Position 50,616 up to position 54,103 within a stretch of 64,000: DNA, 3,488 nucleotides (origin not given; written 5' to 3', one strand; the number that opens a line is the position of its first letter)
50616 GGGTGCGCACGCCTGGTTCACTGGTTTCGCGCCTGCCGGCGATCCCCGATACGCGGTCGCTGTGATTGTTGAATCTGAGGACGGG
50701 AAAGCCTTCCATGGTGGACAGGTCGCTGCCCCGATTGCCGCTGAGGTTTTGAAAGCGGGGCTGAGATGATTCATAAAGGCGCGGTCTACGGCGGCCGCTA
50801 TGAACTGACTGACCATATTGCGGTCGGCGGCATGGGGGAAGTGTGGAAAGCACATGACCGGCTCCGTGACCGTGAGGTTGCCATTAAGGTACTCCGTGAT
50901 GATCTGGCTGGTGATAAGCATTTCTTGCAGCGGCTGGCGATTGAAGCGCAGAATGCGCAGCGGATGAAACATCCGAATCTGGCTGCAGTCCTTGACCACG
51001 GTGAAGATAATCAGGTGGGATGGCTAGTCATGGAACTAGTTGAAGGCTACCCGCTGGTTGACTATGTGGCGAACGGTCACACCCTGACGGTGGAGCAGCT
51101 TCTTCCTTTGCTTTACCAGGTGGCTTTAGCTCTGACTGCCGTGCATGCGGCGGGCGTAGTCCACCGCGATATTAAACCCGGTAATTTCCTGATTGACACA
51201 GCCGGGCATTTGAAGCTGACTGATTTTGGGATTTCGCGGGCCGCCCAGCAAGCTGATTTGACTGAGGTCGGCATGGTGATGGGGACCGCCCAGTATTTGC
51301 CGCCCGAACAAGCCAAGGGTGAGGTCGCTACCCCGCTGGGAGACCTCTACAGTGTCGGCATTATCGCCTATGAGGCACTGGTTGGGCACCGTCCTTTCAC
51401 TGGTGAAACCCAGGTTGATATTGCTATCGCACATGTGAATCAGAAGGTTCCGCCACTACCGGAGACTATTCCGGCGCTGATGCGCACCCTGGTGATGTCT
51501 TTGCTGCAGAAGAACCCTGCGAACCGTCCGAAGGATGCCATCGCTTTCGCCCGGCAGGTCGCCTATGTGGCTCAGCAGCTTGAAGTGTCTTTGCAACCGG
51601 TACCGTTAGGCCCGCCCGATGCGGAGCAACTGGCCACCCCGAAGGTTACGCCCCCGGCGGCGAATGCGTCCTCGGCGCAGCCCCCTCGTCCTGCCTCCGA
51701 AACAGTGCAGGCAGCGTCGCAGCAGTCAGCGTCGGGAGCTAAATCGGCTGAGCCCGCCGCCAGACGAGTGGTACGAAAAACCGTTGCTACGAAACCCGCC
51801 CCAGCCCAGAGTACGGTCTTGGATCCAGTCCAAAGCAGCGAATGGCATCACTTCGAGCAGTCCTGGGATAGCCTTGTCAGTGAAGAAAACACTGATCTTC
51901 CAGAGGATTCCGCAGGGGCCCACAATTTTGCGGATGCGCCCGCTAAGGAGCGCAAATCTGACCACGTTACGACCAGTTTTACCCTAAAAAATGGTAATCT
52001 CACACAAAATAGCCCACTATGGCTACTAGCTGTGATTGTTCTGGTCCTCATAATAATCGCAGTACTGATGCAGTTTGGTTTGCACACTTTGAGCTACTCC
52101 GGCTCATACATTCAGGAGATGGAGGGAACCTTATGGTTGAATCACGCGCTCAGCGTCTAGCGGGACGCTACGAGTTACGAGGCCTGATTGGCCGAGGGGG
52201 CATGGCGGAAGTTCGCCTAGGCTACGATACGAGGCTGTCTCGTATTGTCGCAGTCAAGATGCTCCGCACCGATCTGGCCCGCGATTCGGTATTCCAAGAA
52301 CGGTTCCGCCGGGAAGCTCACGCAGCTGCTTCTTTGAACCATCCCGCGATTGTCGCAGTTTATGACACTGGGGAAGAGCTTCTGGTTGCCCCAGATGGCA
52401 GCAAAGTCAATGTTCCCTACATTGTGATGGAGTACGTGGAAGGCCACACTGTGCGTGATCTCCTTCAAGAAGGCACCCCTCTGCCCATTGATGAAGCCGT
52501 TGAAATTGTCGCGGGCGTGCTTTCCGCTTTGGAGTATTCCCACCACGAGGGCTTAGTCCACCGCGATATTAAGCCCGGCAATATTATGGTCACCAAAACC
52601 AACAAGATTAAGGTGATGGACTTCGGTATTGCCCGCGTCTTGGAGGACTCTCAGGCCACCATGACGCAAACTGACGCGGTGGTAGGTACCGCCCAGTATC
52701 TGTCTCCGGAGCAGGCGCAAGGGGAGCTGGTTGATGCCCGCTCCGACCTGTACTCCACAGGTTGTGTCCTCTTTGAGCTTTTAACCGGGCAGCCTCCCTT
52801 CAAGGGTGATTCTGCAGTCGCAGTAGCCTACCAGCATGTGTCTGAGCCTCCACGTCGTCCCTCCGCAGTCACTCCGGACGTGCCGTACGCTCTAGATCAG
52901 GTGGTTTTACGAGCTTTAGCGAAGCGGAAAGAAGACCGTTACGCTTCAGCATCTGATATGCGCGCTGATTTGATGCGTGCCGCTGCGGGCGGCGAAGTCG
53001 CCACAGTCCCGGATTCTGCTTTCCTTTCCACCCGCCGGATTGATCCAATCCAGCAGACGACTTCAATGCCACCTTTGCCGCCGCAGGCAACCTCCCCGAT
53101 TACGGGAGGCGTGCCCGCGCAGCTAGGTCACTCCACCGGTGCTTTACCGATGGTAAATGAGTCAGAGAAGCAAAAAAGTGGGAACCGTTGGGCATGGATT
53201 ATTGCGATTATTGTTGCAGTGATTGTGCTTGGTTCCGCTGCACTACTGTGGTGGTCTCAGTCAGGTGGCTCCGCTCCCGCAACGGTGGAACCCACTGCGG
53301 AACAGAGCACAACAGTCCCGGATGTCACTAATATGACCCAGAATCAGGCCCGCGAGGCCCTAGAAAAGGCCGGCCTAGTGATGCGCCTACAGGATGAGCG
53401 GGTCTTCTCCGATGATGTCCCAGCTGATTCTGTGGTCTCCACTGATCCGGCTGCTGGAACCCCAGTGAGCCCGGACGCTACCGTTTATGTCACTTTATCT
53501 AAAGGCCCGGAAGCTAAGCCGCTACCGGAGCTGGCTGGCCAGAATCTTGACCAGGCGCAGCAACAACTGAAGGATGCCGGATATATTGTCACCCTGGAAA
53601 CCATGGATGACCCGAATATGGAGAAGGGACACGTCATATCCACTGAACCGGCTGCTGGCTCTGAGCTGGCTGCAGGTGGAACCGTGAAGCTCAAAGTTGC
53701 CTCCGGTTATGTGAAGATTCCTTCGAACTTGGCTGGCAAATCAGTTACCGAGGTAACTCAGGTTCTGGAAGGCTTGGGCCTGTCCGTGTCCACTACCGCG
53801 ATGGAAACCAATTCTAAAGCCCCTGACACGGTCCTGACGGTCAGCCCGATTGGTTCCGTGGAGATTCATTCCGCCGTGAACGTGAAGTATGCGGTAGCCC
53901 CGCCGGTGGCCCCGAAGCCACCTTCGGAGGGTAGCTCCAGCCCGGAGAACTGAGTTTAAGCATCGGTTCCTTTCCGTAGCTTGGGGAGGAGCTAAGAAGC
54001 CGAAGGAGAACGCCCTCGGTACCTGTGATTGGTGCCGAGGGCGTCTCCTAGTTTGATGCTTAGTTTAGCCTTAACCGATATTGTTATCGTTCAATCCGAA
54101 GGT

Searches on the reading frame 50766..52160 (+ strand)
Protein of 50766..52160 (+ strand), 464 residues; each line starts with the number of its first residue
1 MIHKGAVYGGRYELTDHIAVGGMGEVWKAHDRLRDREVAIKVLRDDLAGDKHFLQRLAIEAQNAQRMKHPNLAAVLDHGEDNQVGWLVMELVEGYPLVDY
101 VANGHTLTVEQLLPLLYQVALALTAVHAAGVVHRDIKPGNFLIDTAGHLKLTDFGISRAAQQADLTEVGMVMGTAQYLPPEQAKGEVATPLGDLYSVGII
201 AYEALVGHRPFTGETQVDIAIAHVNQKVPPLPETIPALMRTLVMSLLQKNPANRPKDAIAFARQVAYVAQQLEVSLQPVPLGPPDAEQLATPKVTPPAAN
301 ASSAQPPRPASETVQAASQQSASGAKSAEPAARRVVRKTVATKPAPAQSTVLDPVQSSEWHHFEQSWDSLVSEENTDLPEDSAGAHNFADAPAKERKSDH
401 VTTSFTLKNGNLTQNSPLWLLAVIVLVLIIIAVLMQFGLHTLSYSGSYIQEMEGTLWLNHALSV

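Call 72: search_protein_families(library=pfam, proteins=[window:50766-52160:+], max_evalue=0.0001)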
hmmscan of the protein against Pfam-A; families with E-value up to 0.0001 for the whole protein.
window:50766-52160:+ (464 aa): 4 families
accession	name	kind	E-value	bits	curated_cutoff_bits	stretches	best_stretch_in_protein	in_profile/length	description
PF00069.31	Pkinase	-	1.4e-47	162.7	31.7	1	12-256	1-253/263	Protein kinase domain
PF07714.23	PK_Tyr_Ser-Thr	-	4.8e-32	111.7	23.1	1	14-256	3-250/258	Protein tyrosine and serine/threonine kinase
PF03109.22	ABC1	-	3.4e-10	39.9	22.9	1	86-163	144-220/244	ABC1 atypical kinase-like domain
PF06293.20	Kdo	-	9.1e-05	22.4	21.3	0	83-155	90-167/207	Lipopolysaccharide kinase (Kdo/WaaP) family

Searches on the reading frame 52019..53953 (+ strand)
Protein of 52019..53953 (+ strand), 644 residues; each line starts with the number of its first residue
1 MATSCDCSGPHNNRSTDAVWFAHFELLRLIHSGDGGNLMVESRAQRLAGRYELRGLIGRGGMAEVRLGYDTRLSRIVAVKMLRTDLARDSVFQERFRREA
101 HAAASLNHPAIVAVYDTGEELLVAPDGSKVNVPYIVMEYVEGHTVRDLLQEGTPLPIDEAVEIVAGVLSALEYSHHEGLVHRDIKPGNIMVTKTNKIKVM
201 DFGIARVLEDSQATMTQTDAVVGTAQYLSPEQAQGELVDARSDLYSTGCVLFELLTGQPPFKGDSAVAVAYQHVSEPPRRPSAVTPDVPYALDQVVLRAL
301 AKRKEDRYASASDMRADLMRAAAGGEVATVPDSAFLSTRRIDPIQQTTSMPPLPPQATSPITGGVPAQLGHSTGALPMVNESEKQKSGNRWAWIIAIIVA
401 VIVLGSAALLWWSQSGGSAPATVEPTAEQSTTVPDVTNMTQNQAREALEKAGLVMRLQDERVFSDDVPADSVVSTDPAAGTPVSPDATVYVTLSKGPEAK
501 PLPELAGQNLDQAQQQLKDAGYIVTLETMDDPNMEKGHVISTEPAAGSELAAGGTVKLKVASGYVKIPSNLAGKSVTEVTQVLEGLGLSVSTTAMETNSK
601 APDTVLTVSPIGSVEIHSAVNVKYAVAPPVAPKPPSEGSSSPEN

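Call 72: search_protein_families(library=pfam, proteins=[window:52019-53953:+], max_evalue=0.0001)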
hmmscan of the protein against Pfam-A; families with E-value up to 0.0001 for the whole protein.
window:52019-53953:+ (644 aa): 5 families
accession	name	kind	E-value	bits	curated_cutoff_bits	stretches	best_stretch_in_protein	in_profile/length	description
PF00069.31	Pkinase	-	1.1e-51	176.2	31.7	1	51-309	1-253/263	Protein kinase domain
PF03793.24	PASTA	-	8.3e-35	119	23.2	2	432-495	2-64/64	PASTA domain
PF07714.23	PK_Tyr_Ser-Thr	-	2.3e-31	109.5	23.1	1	56-307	6-248/258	Protein tyrosine and serine/threonine kinase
PF03109.22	ABC1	-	3.1e-08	33.5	22.9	1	134-211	144-220/244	ABC1 atypical kinase-like domain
PF01636.29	APH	-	5.8e-07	29.9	23.2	0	174-206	165-198/239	Phosphotransferase enzyme family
